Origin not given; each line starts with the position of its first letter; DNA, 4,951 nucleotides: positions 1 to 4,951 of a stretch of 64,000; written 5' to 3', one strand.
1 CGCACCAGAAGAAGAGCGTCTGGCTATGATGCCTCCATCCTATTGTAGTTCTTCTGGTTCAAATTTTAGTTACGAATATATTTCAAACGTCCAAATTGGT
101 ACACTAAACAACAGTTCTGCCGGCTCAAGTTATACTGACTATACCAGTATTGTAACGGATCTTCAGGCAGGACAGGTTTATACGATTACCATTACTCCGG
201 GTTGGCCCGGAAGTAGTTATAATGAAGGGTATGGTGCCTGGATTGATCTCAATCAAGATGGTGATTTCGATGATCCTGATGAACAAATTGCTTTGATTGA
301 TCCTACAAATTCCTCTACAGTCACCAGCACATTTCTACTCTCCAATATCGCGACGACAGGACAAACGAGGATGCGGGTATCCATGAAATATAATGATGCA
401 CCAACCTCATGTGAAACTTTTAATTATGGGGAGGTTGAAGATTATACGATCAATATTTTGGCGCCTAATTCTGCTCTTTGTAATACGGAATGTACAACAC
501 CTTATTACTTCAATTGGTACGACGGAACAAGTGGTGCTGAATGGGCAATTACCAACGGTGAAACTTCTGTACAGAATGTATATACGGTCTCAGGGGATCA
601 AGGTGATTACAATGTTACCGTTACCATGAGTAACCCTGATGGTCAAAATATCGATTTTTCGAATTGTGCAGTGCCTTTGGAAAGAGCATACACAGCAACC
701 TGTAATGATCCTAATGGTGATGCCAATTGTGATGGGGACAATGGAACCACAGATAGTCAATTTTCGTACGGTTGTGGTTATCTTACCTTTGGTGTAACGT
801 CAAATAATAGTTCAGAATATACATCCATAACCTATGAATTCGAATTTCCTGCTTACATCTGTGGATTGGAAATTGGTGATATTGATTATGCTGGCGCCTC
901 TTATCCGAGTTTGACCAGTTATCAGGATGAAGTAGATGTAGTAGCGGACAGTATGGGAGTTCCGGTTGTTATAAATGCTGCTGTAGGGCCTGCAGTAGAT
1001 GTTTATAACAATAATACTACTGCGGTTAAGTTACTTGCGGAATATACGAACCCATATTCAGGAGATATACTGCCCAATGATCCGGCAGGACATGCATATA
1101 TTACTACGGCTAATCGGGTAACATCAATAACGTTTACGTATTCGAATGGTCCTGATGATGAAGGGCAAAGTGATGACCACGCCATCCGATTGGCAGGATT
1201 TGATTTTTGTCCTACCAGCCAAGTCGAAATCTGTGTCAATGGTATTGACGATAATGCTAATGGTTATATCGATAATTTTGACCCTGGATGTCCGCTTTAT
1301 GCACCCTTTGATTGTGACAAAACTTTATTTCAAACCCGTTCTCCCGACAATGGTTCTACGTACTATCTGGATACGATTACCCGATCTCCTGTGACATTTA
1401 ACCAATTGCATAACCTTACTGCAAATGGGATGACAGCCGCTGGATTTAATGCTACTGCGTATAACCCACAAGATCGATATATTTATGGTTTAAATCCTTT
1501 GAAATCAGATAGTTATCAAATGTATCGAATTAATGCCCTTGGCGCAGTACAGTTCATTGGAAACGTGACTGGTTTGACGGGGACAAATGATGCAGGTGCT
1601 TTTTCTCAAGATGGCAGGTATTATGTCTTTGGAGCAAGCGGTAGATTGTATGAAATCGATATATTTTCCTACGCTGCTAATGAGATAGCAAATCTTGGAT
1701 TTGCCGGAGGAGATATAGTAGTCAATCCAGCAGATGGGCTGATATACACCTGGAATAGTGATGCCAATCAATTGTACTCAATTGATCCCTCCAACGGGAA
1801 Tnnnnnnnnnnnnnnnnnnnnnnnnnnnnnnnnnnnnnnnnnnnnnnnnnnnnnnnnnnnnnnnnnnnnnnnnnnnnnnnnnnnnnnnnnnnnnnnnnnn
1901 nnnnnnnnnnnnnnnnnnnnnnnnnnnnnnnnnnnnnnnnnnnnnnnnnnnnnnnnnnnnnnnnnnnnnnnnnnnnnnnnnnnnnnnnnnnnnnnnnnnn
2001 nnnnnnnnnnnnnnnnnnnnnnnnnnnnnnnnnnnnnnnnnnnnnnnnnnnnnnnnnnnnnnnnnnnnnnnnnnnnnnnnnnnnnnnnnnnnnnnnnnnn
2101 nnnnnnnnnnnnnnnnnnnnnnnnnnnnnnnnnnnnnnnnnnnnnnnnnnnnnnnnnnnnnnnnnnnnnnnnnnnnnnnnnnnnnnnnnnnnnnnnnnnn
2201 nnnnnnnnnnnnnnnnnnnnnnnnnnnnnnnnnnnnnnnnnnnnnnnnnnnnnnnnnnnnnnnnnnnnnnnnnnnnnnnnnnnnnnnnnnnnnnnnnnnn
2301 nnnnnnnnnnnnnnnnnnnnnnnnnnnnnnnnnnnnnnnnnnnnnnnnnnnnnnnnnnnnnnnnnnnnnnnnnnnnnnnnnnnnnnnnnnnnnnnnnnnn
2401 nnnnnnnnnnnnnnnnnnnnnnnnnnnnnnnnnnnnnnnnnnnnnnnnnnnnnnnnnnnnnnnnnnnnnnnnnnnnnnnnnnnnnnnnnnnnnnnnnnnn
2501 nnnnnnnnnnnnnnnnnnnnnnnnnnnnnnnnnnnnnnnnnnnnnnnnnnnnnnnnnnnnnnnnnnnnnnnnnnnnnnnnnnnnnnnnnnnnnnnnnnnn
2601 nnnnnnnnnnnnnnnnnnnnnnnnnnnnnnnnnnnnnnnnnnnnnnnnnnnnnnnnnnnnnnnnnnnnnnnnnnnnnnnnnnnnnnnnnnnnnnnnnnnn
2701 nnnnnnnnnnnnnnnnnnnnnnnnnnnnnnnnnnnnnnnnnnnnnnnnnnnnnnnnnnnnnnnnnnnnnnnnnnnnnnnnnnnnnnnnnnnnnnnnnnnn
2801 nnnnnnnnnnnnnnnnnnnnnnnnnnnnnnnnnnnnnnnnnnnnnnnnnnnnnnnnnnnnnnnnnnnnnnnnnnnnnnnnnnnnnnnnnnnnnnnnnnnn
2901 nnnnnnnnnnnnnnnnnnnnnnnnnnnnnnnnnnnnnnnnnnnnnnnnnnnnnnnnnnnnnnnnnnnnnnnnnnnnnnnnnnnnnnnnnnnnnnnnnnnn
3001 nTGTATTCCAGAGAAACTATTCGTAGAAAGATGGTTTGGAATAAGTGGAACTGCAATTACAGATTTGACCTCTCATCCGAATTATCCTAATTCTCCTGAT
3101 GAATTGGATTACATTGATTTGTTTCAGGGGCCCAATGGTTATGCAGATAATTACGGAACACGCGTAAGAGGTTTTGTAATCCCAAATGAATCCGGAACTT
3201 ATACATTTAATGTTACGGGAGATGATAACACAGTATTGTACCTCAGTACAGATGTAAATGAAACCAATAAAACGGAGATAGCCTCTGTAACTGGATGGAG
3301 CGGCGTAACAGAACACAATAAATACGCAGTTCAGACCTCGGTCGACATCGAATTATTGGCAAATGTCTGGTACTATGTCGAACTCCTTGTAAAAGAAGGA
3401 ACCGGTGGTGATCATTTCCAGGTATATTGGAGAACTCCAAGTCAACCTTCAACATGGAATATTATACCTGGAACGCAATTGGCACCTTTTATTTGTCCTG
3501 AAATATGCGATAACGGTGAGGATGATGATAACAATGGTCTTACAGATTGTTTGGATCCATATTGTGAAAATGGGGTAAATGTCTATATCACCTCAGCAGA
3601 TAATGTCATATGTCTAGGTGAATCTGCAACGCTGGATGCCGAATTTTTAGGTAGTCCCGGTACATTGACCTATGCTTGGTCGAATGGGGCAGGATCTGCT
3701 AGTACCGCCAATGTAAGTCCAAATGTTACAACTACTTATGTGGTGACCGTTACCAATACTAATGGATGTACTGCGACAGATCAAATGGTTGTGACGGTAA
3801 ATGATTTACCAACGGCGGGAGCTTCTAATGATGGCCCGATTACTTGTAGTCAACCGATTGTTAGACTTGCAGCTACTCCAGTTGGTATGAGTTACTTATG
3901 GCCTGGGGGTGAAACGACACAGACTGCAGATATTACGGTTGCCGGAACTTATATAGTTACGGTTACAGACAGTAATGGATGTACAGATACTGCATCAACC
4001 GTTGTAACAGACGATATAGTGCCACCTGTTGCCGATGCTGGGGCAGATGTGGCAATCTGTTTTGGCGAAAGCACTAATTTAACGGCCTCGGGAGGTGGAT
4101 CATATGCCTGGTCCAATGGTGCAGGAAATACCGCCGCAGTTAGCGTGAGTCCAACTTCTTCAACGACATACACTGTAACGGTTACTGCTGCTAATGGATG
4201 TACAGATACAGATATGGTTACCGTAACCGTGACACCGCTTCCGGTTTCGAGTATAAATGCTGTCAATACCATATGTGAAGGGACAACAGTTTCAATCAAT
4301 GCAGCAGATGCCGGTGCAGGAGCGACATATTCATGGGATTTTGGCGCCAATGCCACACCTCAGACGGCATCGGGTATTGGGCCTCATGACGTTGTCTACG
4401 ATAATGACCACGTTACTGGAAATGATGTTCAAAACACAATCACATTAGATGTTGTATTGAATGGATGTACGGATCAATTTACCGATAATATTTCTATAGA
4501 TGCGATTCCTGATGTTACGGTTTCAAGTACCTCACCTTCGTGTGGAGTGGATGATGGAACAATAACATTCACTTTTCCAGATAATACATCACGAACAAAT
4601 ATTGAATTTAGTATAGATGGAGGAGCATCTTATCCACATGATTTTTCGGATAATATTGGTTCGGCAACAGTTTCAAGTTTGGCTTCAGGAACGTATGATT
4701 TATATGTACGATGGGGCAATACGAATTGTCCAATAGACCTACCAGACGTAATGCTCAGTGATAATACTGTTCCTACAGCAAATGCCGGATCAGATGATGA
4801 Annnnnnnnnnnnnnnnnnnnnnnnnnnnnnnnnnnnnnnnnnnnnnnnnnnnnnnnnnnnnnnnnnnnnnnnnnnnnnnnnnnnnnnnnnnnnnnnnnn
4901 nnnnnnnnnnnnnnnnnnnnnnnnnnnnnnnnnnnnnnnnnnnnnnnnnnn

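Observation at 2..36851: Tandem triplet of giant paralogous surface-protein genes: diversified lectin-like heads on a length-invariant 5.6-kb stalk/anchor block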

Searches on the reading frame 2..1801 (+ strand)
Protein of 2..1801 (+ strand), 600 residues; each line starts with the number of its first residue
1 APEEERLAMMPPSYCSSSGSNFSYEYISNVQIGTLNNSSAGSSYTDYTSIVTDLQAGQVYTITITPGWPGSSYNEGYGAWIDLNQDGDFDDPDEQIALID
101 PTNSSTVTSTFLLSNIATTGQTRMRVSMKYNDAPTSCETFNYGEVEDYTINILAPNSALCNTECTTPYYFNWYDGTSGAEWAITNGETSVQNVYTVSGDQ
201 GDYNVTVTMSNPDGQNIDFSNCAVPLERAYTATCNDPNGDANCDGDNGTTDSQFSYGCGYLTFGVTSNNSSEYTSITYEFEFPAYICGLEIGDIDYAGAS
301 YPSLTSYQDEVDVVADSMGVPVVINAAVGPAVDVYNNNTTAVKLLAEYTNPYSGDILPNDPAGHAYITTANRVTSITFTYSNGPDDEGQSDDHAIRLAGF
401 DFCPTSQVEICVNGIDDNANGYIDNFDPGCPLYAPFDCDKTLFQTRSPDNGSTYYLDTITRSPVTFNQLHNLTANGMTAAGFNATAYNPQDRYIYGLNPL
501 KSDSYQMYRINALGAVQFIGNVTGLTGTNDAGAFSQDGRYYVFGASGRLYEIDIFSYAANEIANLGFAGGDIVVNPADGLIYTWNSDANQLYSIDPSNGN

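Call 5: search_protein_families(library=pfam, proteins=[window:2-1801:+], max_evalue=0.01)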
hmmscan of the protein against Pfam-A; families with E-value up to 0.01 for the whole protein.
window:2-1801:+ (600 aa): 2 families
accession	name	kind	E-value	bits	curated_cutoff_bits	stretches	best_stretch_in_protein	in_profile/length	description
PF20009.4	GEVED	-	2.2e-21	76.9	24.4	1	77-151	2-78/78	GEVED domain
PF21959.2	DUF6923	-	1.4e-17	64.7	27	1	471-599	25-162/234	Repeat of unknown function (DUF6923)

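Call 8: search_protein_families(library=ncbifam, proteins=[window:2-1801:+], max_evalue=0.1)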
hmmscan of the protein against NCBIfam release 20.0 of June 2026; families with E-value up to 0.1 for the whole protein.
window:2-1801:+ (600 aa): 3 families
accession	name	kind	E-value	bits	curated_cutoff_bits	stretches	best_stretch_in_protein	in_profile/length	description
NF047971.1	ThermolysLepto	equivalog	6.1e-14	51.1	1350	1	23-152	634-771/776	M4 family metalopeptidase thermolysin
NF033662.1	acid_disulf_rpt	repeat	1.3e-05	24.8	41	1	407-430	3-26/32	acidic double-disulfide repeat-containing protein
TIGR05002.1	NxxGxxAF_repeat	domain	0.03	14.3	50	0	509-538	8-39/57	choice-of-anchor tandem repeat NxxGxxAF-containing protein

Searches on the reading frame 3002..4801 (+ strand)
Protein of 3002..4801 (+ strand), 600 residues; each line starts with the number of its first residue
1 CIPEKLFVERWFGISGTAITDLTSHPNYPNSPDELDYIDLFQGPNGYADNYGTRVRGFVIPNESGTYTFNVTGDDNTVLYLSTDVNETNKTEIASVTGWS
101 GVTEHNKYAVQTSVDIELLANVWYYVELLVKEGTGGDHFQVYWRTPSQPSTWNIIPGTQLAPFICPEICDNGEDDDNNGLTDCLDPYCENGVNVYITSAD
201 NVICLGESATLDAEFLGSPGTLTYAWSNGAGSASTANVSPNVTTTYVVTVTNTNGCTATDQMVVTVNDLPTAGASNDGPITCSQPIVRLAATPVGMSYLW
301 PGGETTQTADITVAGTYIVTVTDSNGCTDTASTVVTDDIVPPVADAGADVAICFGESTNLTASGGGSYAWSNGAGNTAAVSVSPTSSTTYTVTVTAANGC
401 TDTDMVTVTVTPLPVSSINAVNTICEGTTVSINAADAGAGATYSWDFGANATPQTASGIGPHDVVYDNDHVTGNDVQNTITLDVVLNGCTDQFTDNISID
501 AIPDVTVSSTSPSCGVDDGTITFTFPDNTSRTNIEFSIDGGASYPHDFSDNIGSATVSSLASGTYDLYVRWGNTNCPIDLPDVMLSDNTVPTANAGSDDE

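Call 5: search_protein_families(library=pfam, proteins=[window:3002-4801:+], max_evalue=0.01)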
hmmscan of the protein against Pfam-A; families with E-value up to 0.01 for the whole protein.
window:3002-4801:+ (600 aa): 7 families
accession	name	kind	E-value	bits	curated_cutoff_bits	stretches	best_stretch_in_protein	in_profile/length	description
PF19081.6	Ig_7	-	2.3e-09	37.9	27.3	1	347-412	7-84/84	Ig-like domain CHU_C associated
PF07691.17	PA14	-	3.5e-06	27.3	24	1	45-148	40-138/147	PA14 domain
PF22352.2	K319L-like_PKD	-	4.6e-05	23.8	27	0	347-410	2-84/84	K319L-like, PKD domain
PF18911.6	PKD_4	-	9.8e-05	22.8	27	0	414-455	4-49/85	PKD domain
PF00801.26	PKD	-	0.00035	21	23.5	0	197-249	5-62/80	PKD domain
PF10528.15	GLEYA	-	0.00085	20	26.2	1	54-140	4-86/91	GLEYA domain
PF07495.19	Y_Y_Y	-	0.0061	16.9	26.6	0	530-570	6-45/65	Y_Y_Y domain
